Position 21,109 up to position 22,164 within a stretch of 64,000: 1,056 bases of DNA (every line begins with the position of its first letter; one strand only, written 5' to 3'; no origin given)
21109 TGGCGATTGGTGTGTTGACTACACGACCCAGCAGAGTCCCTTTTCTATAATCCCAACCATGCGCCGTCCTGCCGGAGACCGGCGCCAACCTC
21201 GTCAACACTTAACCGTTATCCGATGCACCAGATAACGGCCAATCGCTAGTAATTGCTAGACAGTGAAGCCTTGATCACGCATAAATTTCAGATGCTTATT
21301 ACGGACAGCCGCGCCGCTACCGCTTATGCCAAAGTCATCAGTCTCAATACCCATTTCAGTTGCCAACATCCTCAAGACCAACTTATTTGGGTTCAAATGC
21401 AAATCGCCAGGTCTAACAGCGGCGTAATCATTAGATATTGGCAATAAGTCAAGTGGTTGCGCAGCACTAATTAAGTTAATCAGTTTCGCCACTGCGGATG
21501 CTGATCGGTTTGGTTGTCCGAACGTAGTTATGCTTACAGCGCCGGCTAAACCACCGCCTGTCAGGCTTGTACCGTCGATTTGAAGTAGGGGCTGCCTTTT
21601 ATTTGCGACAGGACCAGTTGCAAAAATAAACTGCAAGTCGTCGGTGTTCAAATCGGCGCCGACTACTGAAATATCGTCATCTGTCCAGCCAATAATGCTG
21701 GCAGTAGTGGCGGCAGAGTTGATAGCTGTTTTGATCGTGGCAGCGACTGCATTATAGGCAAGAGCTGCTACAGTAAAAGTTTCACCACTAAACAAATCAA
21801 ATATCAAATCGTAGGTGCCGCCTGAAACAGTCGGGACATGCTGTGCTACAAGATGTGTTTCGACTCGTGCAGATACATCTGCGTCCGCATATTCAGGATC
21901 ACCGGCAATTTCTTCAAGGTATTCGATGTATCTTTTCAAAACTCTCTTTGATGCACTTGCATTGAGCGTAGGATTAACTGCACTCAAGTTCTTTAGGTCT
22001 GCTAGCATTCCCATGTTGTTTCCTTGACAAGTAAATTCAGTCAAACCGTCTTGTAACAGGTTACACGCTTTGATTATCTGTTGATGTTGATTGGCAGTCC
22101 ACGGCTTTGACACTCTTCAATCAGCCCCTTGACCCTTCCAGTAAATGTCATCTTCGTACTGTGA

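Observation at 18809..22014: Three-gene paralog cassette interleaved with tRNA genes and a tRNA fragment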

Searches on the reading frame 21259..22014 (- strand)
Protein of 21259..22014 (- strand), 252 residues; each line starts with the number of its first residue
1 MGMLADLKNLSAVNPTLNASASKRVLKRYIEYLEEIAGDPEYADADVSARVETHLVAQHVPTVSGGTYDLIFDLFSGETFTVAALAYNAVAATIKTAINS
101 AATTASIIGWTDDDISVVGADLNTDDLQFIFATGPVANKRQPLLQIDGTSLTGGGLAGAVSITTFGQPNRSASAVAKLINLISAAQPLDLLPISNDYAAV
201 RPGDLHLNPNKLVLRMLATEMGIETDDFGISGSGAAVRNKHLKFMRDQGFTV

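Call 6: search_protein_families(library=phrogs, proteins=[window:21259-22014:-], max_evalue=0.01)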
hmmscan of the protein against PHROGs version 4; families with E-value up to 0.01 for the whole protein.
window:21259-22014:- (252 aa): 0 families

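Call 7: search_protein_families(library=pfam, proteins=[window:21259-22014:-], max_evalue=0.01)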
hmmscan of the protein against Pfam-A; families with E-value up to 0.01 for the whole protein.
window:21259-22014:- (252 aa): 0 families

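Call 13: find_homologous_proteins(query=window:21259-22014:-)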
Query window:21259-22014:- (252 aa): 31 proteins with E <= 0.001 among 2970 candidates.
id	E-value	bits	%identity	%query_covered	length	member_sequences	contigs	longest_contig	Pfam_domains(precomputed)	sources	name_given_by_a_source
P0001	2.6e-157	539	100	100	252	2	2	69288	-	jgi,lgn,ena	-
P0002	5.9e-113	394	75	100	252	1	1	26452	-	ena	-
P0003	7.5e-88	312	59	100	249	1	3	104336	-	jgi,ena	-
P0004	3.8e-86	307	59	100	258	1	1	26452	-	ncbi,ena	-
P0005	1.3e-80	289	57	100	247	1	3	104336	-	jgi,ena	-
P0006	4.0e-76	274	59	100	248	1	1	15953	-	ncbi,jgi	-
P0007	3.3e-71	258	56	100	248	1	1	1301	-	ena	-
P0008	8.7e-71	256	54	100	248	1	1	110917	-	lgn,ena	-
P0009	3.6e-70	254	55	100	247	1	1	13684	-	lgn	-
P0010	1.5e-69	252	55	100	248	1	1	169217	-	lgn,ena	-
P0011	9.8e-69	250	54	100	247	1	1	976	-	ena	-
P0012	6.1e-68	247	51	100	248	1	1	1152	-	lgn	-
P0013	8.9e-68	247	52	100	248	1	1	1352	-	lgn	-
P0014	9.2e-65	237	51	100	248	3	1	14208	-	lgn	-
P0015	1.8e-62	229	49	100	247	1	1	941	-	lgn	-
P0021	2.8e-42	163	49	53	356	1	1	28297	-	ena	-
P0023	1.2e-34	138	39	100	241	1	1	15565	-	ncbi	-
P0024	2.1e-32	131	40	89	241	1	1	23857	-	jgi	jgi:hypothetical protein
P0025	2.1e-30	124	37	93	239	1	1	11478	-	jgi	jgi:hypothetical protein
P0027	7.0e-29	119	41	65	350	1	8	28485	-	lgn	-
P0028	5.7e-28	116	41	89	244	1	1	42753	-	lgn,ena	-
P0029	6.3e-27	113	36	89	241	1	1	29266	-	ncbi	-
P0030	3.1e-26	111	41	88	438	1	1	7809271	-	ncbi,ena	-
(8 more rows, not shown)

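Call 18: search_solved_structures(query=A3, max_evalue=1, show_alignments=2)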
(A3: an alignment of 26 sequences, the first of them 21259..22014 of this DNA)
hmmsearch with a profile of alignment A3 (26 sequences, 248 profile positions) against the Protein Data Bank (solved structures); distinct sequences matched with E-value up to 1: 5.
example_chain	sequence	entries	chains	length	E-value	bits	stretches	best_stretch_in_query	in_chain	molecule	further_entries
9ufe_EA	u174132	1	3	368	0.018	17.5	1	48-146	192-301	OCM5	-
9d93_Ja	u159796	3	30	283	0.047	16.1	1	63-110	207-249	Tail tube, gp19 | Major tail protein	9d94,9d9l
2w1w_A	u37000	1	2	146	0.46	12.9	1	55-115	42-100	LIPOLYTIC ENZYME, G-D-S-L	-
2w47_A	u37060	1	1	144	0.46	12.9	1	55-115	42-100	LIPOLYTIC ENZYME, G-D-S-L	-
9d93_Ma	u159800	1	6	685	0.5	12.8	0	43-97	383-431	Tail tip cage, gp23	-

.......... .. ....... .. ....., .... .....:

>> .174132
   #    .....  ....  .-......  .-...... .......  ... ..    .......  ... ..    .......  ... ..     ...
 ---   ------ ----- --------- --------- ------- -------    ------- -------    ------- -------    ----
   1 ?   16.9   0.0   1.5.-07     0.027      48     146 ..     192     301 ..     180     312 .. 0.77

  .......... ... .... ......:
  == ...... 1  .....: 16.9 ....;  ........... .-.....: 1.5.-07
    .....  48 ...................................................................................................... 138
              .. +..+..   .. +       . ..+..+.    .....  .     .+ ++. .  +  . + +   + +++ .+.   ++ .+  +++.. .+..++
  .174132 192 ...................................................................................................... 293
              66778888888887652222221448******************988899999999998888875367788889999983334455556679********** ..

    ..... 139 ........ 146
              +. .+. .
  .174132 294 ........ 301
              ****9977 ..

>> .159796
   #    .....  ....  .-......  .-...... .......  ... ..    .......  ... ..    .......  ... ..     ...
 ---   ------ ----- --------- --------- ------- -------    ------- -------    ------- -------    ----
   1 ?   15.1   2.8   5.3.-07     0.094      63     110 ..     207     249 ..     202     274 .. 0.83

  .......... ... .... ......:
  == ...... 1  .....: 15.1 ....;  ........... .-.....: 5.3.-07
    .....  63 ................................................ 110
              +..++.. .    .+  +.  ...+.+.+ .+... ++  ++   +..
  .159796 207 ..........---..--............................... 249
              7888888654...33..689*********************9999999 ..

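Call 20: find_encoding_contigs(protein=P0002, flank=10000, max_places=3)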
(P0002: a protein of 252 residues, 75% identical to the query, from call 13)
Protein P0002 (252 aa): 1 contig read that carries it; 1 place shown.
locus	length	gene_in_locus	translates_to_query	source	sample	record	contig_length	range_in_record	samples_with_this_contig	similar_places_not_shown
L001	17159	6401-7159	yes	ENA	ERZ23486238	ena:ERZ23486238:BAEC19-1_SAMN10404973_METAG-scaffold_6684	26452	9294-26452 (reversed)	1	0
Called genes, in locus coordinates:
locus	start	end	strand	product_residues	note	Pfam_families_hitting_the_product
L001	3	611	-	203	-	?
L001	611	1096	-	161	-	PF18909:dGTP_diPhyd_N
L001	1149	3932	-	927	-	PF19263:DUF5906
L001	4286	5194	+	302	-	PF02195:ParB_N (weak), PF17762:HTH_ParB (faint)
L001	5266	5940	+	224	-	-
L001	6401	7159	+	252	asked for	-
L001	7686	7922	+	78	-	-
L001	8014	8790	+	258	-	-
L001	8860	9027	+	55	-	-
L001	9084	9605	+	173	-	-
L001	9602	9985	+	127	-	PF00856:SET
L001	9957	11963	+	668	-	PF00176:SNF2-rel_dom (faint)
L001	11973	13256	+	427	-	-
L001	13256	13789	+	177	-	-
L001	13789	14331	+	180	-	-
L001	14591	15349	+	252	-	PF17762:HTH_ParB (faint)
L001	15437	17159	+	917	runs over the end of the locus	PF00476:DNA_pol_A (faint)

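Call 21: find_encoding_contigs(protein=P0008, flank=10000, max_places=3)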
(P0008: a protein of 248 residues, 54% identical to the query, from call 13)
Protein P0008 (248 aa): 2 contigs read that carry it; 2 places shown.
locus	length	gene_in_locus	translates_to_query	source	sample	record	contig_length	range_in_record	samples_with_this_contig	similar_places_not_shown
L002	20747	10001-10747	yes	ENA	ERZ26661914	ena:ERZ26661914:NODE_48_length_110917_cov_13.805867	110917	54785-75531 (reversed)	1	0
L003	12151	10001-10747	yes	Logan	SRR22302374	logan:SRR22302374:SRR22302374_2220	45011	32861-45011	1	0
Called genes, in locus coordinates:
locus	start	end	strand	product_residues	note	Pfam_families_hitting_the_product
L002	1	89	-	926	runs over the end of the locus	PF19263:DUF5906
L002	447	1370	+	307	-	PF02195:ParB_N (weak), PF17762:HTH_ParB (weak)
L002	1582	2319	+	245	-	-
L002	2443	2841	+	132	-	-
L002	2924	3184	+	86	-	-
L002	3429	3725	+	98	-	-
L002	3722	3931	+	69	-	-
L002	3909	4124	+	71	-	-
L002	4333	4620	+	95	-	-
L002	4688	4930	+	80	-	-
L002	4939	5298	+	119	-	-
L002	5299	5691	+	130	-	-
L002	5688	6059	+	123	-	PF00472:RF-1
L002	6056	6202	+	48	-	-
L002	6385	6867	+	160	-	-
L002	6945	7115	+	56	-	-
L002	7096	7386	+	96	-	-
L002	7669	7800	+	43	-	-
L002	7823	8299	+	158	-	-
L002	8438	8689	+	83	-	-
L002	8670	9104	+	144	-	-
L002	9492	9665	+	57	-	-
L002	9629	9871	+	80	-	-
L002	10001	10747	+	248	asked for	-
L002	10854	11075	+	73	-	-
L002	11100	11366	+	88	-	-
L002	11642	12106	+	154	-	-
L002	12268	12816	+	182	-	-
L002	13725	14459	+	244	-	-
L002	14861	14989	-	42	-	-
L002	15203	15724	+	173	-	-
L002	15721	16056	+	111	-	PF00856:SET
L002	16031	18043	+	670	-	PF00176:SNF2-rel_dom (weak)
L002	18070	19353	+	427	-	-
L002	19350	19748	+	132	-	-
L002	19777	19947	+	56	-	PF25708:Phage_T7_Gp5_9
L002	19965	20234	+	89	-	-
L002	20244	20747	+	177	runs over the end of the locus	-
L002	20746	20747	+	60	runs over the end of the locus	-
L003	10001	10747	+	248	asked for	-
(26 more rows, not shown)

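Call 22: find_encoding_contigs(protein=P0010, flank=10000, max_places=3)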
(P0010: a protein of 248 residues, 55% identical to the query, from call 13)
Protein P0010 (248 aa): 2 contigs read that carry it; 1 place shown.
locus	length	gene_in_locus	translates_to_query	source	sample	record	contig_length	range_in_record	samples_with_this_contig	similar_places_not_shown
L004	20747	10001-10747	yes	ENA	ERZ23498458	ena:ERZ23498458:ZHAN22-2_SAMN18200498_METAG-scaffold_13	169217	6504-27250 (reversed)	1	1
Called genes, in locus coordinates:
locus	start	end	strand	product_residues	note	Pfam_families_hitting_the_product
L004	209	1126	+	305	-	PF02195:ParB_N (weak)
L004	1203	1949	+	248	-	-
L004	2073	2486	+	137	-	-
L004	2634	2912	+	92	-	-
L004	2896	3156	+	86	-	-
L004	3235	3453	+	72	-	-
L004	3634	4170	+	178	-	-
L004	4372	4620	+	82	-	-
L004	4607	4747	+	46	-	-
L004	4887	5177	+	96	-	-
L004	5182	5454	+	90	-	-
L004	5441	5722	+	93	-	-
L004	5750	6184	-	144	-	-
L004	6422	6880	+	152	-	-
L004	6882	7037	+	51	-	-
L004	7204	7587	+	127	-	PF25735:Phage_L5_gp82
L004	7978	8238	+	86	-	-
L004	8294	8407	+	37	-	-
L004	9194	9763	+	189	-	PF00574:CLP_protease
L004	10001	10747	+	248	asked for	-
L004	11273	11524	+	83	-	-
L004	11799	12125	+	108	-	-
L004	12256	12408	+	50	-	-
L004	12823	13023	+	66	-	-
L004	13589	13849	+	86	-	-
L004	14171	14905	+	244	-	-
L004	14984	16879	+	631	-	-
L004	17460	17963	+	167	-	-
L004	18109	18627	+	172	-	-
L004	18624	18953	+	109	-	PF00856:SET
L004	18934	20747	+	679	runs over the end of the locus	PF00176:SNF2-rel_dom (faint)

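Call 25: predict_structure(alignment_id=A3)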
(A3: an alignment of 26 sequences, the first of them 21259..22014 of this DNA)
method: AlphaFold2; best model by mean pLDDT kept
length: 252 residues; sequences in the alignment: 26
mean_pLDDT: 86.0   pTM: 0.73
mean pLDDT of the five models: 86.0, 85.6, 85.2, 81.6, 71.5
residues with pLDDT >= 90: 106; 70-90: 119; 50-70: 27; < 50: 0
segments of 3 or more residues with pLDDT < 50: none
pLDDT, mean of each block of 10 residues (from residue 1): 75 58 75 87 66 93 93 92 96 97 94 93 94 83 92 88 85 88 85 89 87 89 75 85 94 87
secondary structure, 60 per line:
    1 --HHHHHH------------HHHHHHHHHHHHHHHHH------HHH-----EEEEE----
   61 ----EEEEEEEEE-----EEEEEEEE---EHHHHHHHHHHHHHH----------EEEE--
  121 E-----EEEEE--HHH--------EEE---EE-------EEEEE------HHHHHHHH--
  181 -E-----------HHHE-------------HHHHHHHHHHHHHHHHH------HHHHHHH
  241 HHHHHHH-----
elements in order: H3-8 H21-37 E52-56 E65-73 E79-86 H91-104 E115-118 E127-131 E145-147 E160-164 H171-178 H211-227 H234-247

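Call 28: search_protein_representatives(alignment_id=A3)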
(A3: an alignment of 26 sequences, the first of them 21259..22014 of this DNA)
Query: 26 sequences, 248 profile positions. Proteins with E-value up to 0.001 (for the whole library): 810; up to 1e-10: 306; up to 1e-30: 149. The best 150 are listed.
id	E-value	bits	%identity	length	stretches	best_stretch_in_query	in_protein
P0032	1.0e-207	702.9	-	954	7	1-165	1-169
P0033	8.2e-182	618.1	-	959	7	48-224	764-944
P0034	2.4e-165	564.1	-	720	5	48-233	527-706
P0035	5.5e-132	454.9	-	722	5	50-228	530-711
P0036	4.9e-128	441.9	-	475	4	28-153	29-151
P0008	4.1e-122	422.5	-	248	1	1-248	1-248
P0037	4.6e-115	399.4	-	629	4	46-238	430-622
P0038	1.0e-112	391.7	-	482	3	47-228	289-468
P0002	4.0e-107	373.4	-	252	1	1-248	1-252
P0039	1.2e-106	371.8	-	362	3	49-169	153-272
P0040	1.6e-93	328.9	-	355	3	48-167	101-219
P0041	3.1e-91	321.4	-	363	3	1-153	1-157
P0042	7.4e-87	307.1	-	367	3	46-166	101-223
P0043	2.9e-86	305.1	-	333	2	47-229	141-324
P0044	3.8e-84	298.2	-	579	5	5-156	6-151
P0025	3.9e-84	298.1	-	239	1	1-248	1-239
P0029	2.0e-78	279.4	-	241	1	1-230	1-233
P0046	2.1e-74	266.3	-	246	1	1-248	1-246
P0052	4.3e-69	248.9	-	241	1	1-230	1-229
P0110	1.7e-45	171.6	-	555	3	42-150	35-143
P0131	4.5e-40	153.8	-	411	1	30-225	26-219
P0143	2.2e-36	141.7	-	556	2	1-165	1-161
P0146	3.8e-36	141.0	-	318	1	2-229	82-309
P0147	6.0e-36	140.3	-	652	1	4-248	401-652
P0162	2.8e-33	131.6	-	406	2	43-157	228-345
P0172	2.6e-31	125.1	-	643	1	1-225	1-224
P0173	3.3e-31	124.8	-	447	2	21-155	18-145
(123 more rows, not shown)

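Call 29: search_dna_similar(query=window:21259-22014:-, collection=phages, mode=protein, max_evalue=0.001, max_rows=40)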
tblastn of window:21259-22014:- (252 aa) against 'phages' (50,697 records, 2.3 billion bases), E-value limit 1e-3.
No match.

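Call 30: fold_search(model_id=the predicted structure, library=pdb)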
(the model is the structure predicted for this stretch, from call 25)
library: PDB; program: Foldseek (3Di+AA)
matches with E <= 10: 236; with E <= 0.001: 1
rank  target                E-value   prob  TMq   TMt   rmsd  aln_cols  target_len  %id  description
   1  9d93_Mc               4.2e-04  1.00  0.36  0.15   9.5       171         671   20  Mycobacteriophage Bxb1 tail tip - Composite map and model (released 2024-09-25)
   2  9d93_Ma               2.2e-03  1.00  0.36  0.15   9.6       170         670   22  Mycobacteriophage Bxb1 tail tip - Composite map and model (released 2024-09-25)
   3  9d93_Md               3.3e-03  1.00  0.34  0.14   9.2       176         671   19  Mycobacteriophage Bxb1 tail tip - Composite map and model (released 2024-09-25)
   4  8foy                  4.6e-02  0.77  0.30  0.17  10.1       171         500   16  Structure of Agrobacterium tumefaciens bacteriophage Milano contracted tail-sheath (released 2024-01-17)
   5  8fop_j                2.0e-01  0.57  0.30  0.18   6.3       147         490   17  Structure of Agrobacterium tumefaciens bacteriophage Milano curved tail (released 2024-01-17)
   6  3kaj_A                2.0e-01  0.10  0.11  0.07  15.6       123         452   10  Apoenzyme structure of homoglutathione synthetase from Glycine max in open conformation (released 2009-12-22)
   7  8fqc_I1               2.4e-01  0.25  0.27  0.16  10.7       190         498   14  Structure of baseplate with receptor binding complex of Agrobacterium phage Milano (released 2024-01-31)
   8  3a8i_A                3.9e-01  0.18  0.15  0.12  10.5       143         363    8  Crystal Structure of ET-EHred-5-CH3-THF complex (released 2010-04-07)
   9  3avt_A                4.6e-01  0.08  0.16  0.05  16.7       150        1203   11  Structure of viral RNA polymerase complex 1 (released 2012-01-18)
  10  4laq                  5.8e-01  0.25  0.23  0.26   6.1       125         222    8  Crystal structure of a therapeutic single chain antibody in the free form (released 2014-01-08)
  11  3a8k_C                5.8e-01  0.08  0.15  0.12  12.5       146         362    9  Crystal Structure of ETD97N-EHred complex (released 2010-04-07)
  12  7bsd_H                7.0e-01  0.09  0.20  0.23   9.7       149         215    7  Complex structure of 1G5.3 Fab bound to ZIKV NS1c (released 2020-12-23)
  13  5dtf_A                7.4e-01  0.18  0.25  0.29   6.5       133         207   10  context-independent anti-hypusine antibody FabHpu98.61 in complex with hypusine (released 2016-02-17)
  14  5e2t_H                7.4e-01  0.11  0.20  0.23  11.6       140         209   11  Crystal structure of anti-TAU antibody AT8 FAB (released 2016-02-24)
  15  3kak_B                7.8e-01  0.07  0.12  0.07  15.3       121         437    9  Structure of homoglutathione synthetase from Glycine max in open conformation with gamma-glutamyl-cysteine bound. (released 2009-12-22)
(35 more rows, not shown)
